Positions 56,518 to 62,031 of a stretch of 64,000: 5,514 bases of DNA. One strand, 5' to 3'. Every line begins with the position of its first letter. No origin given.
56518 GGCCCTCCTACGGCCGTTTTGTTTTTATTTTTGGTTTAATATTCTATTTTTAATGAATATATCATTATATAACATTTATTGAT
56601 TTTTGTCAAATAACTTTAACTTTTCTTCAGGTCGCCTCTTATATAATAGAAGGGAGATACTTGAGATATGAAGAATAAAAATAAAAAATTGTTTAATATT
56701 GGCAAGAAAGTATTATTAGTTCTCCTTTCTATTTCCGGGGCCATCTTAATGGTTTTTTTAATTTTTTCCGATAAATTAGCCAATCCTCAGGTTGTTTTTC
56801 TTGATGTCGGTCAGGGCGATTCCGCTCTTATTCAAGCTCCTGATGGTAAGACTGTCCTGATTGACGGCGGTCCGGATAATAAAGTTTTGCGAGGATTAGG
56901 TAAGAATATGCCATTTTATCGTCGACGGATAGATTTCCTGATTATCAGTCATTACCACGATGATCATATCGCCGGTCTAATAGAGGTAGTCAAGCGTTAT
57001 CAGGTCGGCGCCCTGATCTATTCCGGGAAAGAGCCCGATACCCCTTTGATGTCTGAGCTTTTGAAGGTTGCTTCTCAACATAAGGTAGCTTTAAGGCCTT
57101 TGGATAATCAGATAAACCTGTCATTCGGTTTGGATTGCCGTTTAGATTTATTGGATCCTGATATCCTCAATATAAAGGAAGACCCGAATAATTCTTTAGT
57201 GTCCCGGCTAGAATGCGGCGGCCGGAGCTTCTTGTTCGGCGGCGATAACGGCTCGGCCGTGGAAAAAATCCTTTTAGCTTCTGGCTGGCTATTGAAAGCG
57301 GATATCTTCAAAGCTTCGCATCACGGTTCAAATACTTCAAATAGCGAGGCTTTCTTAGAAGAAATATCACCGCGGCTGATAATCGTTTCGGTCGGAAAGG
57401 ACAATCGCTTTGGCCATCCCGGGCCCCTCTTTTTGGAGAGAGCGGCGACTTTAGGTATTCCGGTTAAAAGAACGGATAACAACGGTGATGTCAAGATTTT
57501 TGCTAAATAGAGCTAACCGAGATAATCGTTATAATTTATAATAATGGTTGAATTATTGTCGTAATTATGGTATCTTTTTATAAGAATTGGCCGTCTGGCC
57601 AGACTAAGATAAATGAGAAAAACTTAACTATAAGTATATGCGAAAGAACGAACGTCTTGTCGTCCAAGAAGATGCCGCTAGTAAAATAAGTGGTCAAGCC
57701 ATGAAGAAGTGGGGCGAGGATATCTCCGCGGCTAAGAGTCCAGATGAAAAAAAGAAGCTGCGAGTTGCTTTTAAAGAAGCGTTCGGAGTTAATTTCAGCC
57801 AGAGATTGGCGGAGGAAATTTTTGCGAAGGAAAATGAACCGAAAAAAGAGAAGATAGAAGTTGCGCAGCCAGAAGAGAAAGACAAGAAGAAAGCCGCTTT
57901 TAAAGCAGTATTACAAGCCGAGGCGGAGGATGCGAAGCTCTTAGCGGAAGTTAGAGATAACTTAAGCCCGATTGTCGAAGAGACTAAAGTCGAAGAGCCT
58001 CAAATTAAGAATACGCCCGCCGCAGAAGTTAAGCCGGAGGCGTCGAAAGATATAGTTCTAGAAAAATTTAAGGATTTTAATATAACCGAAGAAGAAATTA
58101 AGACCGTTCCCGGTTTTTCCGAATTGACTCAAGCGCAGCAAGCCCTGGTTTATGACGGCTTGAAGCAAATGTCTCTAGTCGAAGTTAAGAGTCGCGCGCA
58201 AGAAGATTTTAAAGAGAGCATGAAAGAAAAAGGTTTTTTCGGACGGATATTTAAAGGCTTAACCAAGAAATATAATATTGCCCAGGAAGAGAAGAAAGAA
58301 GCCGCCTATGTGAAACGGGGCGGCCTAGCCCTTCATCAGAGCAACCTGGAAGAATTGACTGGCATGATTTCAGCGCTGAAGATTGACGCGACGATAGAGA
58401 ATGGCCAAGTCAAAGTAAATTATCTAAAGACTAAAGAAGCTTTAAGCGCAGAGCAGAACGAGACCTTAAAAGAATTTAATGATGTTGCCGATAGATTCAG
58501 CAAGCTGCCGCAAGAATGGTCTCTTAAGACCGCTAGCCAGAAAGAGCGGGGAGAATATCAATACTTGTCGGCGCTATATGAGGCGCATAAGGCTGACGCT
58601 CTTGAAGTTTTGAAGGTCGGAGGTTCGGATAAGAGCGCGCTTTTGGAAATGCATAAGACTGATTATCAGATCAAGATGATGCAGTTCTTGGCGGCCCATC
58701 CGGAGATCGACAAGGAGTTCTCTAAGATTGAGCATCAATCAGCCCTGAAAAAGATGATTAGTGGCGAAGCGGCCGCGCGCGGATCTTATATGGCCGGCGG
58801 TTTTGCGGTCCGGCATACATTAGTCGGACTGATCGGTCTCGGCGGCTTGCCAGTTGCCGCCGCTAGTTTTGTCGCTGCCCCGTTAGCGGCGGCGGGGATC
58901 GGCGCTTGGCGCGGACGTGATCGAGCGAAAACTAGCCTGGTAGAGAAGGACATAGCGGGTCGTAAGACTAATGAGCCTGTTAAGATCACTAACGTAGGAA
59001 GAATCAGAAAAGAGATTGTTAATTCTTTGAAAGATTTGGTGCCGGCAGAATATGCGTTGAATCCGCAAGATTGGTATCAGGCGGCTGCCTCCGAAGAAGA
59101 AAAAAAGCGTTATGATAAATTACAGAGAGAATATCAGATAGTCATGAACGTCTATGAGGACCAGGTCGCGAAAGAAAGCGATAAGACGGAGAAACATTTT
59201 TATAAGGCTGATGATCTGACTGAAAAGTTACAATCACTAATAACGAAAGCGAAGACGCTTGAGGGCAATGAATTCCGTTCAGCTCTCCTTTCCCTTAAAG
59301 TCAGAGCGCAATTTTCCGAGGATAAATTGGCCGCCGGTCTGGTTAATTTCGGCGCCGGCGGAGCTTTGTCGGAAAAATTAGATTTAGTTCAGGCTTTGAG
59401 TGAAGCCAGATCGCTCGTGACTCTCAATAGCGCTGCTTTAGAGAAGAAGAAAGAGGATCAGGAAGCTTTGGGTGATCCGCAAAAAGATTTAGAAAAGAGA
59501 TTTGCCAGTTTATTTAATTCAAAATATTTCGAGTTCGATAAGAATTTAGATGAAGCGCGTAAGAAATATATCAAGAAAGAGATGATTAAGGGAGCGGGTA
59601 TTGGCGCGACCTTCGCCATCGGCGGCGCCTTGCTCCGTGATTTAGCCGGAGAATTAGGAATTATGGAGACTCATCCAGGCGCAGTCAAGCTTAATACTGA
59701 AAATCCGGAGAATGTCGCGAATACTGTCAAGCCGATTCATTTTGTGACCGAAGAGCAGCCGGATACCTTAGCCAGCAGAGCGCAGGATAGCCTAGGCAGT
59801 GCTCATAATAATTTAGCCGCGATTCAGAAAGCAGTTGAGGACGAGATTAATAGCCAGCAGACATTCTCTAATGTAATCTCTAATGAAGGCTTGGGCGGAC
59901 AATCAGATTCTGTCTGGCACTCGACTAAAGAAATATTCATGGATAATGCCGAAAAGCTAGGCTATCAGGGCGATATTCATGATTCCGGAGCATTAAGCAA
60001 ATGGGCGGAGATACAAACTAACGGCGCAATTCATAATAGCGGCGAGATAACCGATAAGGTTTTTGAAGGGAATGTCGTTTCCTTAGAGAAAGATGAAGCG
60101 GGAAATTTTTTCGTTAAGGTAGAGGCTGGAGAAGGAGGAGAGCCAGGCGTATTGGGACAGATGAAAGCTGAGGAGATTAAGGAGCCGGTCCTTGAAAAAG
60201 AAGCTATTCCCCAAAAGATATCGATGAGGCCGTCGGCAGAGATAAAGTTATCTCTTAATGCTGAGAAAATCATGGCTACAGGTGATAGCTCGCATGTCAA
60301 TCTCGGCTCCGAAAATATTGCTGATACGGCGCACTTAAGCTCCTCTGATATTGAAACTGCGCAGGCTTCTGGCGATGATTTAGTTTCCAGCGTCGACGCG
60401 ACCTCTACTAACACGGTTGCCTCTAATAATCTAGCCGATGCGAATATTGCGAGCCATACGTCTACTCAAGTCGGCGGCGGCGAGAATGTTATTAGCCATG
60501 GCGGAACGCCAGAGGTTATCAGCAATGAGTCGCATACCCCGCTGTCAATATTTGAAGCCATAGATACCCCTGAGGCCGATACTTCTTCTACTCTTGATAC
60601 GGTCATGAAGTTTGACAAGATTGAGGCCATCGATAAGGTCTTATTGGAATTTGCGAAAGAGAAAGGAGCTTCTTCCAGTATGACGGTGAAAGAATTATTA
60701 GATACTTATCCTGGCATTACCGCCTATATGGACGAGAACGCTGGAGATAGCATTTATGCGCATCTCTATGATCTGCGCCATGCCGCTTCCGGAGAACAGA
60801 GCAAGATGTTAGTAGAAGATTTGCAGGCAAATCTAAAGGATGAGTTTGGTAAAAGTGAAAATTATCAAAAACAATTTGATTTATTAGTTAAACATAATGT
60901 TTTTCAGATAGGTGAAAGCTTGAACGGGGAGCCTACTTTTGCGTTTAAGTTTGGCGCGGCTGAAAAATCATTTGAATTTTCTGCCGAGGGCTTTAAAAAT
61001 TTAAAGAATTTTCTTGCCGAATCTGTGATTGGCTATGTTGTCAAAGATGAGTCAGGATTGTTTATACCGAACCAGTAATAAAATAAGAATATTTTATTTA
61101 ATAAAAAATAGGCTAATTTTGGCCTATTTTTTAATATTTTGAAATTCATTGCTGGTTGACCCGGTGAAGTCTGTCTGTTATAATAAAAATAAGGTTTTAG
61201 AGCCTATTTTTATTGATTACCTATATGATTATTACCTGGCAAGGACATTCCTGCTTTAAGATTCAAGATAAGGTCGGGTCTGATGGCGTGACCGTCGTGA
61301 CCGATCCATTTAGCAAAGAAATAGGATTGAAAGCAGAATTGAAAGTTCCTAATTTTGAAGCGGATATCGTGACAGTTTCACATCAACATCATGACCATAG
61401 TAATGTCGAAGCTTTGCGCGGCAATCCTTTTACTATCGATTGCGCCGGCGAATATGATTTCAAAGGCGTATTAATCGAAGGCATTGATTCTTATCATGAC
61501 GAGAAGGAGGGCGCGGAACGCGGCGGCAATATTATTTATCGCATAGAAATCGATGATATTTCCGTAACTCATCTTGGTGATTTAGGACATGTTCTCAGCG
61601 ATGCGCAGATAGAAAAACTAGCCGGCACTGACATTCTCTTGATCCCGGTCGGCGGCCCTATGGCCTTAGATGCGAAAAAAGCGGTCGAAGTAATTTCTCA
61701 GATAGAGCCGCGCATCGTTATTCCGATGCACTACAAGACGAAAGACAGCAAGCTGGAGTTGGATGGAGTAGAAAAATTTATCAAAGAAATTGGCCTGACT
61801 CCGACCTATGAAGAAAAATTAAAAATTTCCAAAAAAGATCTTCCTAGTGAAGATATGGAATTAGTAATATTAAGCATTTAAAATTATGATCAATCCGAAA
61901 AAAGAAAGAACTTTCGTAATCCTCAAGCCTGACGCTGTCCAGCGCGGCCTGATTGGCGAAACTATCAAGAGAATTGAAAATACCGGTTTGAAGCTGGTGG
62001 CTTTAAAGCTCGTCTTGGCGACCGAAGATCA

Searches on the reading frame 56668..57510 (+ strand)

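Call 16: search_protein_families(library=pfam, proteins=[window:56668-57510:+], max_evalue=0.001)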
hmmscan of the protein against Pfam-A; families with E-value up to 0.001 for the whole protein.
window:56668-57510:+ (280 aa): 3 families
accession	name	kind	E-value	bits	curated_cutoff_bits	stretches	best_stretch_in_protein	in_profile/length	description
PF00753.33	Lactamase_B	-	8.2e-16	59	22.7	1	46-235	2-187/196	Metallo-beta-lactamase superfamily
PF12706.13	Lactamase_B_2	-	2.3e-07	31.1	27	1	62-201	2-150/200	Beta-lactamase superfamily domain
PF25281.1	MBL_MAP1B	-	5.7e-05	22.7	37.6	1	36-111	17-88/279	MAP1B MBL-like domain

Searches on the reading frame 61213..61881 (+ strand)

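Call 16: search_protein_families(library=pfam, proteins=[window:61213-61881:+], max_evalue=0.001)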
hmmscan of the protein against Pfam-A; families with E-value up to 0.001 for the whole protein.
window:61213-61881:+ (222 aa): 2 families
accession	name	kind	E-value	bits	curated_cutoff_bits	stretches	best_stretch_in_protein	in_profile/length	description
PF13483.12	Lactamase_B_3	-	1.5e-52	178.3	24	1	7-173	2-160/160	Beta-lactamase superfamily domain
PF12706.13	Lactamase_B_2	-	7.9e-11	42.4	27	1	79-174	94-200/200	Beta-lactamase superfamily domain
